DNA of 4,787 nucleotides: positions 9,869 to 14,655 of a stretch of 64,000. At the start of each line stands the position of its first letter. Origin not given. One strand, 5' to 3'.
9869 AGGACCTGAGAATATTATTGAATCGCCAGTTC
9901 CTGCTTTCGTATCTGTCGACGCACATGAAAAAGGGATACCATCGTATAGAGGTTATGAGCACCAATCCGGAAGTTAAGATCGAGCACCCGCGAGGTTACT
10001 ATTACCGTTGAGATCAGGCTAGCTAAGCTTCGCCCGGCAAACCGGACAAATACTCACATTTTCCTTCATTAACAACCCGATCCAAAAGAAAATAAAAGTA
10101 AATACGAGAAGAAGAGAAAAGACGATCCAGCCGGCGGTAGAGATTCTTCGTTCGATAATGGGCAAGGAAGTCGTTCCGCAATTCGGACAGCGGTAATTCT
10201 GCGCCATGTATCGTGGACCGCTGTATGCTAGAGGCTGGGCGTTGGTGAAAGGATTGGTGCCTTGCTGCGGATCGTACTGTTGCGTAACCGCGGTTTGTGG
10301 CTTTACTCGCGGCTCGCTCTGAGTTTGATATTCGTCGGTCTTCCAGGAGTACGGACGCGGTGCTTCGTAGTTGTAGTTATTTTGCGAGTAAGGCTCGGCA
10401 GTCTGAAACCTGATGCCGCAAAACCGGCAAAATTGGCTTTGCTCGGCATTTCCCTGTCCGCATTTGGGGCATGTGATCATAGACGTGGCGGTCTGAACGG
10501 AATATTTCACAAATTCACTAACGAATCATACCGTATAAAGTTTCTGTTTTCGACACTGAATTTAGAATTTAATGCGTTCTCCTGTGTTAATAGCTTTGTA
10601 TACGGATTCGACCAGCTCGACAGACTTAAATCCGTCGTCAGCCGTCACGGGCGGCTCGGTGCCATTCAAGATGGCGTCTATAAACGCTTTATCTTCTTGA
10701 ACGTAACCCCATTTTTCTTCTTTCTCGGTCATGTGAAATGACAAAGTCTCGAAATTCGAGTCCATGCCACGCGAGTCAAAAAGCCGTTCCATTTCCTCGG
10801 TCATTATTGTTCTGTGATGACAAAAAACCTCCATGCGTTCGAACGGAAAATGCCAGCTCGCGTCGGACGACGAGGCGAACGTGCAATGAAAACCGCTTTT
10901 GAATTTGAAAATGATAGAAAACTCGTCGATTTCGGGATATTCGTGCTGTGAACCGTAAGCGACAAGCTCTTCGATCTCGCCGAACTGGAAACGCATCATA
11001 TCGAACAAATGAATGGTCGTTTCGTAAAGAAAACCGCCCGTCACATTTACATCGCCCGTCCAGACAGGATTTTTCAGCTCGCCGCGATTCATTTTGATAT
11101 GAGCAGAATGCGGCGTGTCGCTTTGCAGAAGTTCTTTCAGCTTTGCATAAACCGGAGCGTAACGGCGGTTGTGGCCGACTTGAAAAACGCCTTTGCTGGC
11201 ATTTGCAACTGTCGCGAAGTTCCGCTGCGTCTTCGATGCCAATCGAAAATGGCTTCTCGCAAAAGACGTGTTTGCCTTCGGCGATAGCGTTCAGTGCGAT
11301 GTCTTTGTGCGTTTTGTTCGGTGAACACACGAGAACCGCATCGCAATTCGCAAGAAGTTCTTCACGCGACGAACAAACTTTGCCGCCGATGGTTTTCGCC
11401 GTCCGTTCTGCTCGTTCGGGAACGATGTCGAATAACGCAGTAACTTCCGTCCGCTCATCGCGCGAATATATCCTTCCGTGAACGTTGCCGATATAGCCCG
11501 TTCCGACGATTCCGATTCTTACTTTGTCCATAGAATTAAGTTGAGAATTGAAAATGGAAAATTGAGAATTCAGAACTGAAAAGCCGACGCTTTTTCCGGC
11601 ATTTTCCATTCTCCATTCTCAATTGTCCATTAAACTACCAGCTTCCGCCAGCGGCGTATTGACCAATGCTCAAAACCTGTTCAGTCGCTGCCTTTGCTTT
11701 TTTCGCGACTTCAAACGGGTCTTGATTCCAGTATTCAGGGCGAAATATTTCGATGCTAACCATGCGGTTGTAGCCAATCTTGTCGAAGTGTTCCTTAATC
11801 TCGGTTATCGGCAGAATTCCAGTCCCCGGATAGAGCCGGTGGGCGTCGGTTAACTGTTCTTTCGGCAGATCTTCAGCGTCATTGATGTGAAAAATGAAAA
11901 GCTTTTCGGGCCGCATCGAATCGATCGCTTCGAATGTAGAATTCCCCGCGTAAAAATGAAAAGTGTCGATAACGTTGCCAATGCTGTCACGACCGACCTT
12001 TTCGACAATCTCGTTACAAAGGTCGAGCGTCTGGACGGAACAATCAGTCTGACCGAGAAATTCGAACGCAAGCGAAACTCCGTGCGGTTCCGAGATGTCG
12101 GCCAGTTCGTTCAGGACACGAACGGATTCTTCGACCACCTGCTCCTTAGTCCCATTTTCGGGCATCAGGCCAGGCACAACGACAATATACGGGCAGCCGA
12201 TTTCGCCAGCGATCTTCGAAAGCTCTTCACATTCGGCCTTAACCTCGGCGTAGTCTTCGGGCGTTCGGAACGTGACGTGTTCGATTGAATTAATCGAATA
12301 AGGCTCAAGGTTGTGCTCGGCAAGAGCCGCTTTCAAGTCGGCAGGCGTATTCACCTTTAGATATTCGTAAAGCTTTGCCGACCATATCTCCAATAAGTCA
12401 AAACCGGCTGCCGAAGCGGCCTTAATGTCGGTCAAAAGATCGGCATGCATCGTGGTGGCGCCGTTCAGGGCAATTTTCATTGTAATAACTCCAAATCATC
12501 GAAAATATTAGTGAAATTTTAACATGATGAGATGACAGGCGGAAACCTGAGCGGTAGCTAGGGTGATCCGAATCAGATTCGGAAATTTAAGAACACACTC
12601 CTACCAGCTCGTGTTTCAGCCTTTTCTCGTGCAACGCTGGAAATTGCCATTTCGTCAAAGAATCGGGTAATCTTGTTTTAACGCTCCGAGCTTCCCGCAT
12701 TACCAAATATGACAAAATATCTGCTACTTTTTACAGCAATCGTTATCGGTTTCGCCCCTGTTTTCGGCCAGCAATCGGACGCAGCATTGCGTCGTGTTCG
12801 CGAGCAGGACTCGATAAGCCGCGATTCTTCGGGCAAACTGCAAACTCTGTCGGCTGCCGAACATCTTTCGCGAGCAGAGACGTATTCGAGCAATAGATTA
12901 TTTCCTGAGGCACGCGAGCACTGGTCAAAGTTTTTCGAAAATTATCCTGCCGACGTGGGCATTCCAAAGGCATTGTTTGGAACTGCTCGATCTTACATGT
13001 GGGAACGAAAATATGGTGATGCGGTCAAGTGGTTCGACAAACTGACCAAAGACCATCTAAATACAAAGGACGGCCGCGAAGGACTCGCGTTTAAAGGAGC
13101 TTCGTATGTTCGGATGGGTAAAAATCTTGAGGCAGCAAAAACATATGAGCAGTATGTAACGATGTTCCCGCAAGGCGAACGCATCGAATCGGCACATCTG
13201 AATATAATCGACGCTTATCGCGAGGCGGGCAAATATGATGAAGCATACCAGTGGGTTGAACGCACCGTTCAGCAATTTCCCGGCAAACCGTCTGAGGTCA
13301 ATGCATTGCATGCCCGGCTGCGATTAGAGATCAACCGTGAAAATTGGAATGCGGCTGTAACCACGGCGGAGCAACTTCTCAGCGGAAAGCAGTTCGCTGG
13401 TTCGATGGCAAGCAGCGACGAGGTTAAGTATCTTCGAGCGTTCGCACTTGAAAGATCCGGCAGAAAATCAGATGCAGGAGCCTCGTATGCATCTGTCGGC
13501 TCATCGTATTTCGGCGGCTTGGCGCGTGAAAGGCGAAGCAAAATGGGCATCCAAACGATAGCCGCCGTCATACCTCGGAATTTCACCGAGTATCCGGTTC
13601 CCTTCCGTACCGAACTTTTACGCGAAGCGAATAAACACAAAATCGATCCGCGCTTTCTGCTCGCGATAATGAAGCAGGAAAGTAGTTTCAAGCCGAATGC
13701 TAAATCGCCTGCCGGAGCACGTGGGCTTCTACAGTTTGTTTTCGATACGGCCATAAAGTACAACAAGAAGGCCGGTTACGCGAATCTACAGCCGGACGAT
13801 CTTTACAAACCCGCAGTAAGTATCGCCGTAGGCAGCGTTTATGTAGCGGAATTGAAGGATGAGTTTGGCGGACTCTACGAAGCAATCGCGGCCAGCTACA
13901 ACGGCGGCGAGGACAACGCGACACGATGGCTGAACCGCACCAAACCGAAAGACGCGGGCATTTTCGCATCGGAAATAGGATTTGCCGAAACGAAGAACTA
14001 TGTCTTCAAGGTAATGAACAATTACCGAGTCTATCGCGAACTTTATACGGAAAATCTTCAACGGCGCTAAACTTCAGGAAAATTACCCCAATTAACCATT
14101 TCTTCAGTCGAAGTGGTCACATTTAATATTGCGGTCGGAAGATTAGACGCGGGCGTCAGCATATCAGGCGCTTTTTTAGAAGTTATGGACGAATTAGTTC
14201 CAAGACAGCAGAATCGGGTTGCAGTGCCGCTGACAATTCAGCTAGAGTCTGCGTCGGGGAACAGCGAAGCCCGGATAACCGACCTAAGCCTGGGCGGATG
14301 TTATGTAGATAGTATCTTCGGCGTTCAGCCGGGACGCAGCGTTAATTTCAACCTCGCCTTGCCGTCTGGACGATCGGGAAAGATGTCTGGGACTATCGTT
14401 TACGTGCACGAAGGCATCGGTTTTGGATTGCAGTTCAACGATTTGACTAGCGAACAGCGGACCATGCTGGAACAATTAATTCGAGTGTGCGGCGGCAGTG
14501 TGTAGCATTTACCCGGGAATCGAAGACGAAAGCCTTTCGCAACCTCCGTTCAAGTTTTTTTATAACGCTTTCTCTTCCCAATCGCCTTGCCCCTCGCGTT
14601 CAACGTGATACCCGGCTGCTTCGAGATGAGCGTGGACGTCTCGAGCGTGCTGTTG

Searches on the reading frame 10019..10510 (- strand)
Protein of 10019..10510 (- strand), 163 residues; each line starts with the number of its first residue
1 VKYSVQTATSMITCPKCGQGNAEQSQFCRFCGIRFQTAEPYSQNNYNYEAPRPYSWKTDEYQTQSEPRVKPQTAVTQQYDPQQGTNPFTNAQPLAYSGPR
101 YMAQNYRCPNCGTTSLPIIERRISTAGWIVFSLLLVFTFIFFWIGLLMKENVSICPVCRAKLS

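Call 45: search_protein_families(library=pfam, proteins=[window:10019-10510:-], max_evalue=0.001)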
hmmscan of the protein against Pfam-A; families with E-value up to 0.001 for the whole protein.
window:10019-10510:- (163 aa): 6 families
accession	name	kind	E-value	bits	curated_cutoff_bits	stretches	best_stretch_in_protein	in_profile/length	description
PF13248.11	Zn_ribbon_3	-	2.8e-08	33.4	27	1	10-35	1-26/26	zinc-ribbon domain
PF10601.15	zf-LITAF-like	-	4.9e-08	33.5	23.8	1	104-162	4-66/70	LITAF-like zinc ribbon domain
PF13240.11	Zn_Ribbon_1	-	3.8e-05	23.8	25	1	14-32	2-20/23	zinc-ribbon domain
PF12773.13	DZR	-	6.4e-05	23.5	27.3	0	11-32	24-45/45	Double zinc ribbon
PF24460.1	DUF7575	-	8.3e-05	22.3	28.5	0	11-35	3-27/28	Domain of unknown function (DUF7575)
PF09723.15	Zn_ribbon_8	-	8.4e-05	22.9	34.4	0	10-23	25-38/41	Zinc ribbon domain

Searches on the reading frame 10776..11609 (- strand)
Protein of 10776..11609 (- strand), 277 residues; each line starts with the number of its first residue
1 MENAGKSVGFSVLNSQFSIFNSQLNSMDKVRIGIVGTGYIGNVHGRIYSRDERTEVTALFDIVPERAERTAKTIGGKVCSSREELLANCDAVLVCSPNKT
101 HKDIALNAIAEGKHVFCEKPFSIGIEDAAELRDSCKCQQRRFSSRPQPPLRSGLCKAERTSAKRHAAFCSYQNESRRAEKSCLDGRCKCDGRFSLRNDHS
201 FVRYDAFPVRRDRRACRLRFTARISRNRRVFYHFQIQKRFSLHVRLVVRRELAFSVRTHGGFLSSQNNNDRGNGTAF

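Call 45: search_protein_families(library=pfam, proteins=[window:10776-11609:-], max_evalue=0.001)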
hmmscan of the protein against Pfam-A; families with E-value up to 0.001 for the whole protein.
window:10776-11609:- (277 aa): 4 families
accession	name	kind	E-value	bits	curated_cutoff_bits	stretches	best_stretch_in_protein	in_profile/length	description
PF01408.29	GFO_IDH_MocA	-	1.9e-29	103.2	24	1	30-143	1-117/120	Oxidoreductase family, NAD-binding Rossmann fold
PF03807.23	F420_oxidored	-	2.6e-05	25.2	21.6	1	31-108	1-79/94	NADP oxidoreductase coenzyme F420-dependent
PF01118.30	Semialdhyde_dh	-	0.00011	23.1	26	1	31-116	1-94/121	Semialdehyde dehydrogenase, NAD binding domain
PF02826.25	2-Hacid_dh_C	-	0.00052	19.9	25.1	1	23-103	30-106/178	D-isomer specific 2-hydroxyacid dehydrogenase, NAD binding domain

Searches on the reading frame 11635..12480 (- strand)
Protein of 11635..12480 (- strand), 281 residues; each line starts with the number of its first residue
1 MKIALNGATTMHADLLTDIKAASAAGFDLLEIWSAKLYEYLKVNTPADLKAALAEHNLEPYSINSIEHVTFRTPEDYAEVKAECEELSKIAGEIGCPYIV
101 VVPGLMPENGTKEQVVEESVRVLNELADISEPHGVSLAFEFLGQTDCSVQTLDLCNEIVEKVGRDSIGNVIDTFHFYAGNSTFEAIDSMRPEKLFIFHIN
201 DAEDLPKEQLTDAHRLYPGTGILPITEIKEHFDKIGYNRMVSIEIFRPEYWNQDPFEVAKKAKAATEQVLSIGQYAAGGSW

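Call 45: search_protein_families(library=pfam, proteins=[window:11635-12480:-], max_evalue=0.001)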
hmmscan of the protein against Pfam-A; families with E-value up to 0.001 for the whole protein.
window:11635-12480:- (281 aa): 1 family
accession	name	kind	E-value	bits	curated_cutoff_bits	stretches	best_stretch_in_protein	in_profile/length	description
PF01261.30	AP_endonuc_2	-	3.6e-36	125.6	31.1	1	19-254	1-234/249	Xylose isomerase-like TIM barrel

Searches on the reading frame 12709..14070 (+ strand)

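Call 46: search_protein_families(library=pfam, proteins=[window:12709-14070:+], max_evalue=0.001)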
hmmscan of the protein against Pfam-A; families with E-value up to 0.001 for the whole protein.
window:12709-14070:+ (453 aa): 13 families
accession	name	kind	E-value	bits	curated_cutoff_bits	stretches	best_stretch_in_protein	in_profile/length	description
PF01464.25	SLT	-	4.2e-25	88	21.3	1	306-415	6-112/117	Transglycosylase SLT domain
PF13432.12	TPR_16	-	4.4e-12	46.6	32.7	1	132-194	6-65/65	Tetratricopeptide repeat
PF13428.12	TPR_14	-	2.4e-11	43.6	23.5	0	162-192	3-33/44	Tetratricopeptide repeat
PF07719.23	TPR_2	-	9.2e-10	38.3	27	0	86-112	1-27/34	Tetratricopeptide repeat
PF13525.12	YfiO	-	1.3e-08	35.3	25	1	130-200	12-82/203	Outer membrane lipoprotein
PF13174.12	TPR_6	-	1.7e-07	31.8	26.3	0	130-155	7-32/33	Tetratricopeptide repeat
PF14559.12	TPR_19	-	1.1e-06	29.3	25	1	136-204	4-68/68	Tetratricopeptide repeat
PF13424.12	TPR_12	-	1.4e-06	28.9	30.1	0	160-225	3-73/77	Tetratricopeptide repeat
PF00515.34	TPR_1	-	6.1e-06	26.3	27.8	0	162-188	3-29/34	Tetratricopeptide repeat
PF25058.1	ARM_TT21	-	6.3e-05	23.4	27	1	154-221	52-118/155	Tetratricopeptide repeat protein 21 ARM repeat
PF17874.7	TPR_MalT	-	7.9e-05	22.5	45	1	140-257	177-300/336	MalT-like TPR region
PF19489.4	SLT_4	-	0.00023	21.3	27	1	300-343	35-76/184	Transglycosylase SLT domain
PF10602.15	RPN7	-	0.00024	21.3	29.6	0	157-225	33-101/174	26S proteasome subunit RPN7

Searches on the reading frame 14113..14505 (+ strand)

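Call 46: search_protein_families(library=pfam, proteins=[window:14113-14505:+], max_evalue=0.001)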
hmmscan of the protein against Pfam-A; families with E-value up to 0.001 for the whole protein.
window:14113-14505:+ (130 aa): 1 family
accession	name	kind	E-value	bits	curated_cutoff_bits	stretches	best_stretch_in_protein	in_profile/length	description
PF07238.19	PilZ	-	2.6e-15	57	22.5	1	31-123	3-100/102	PilZ domain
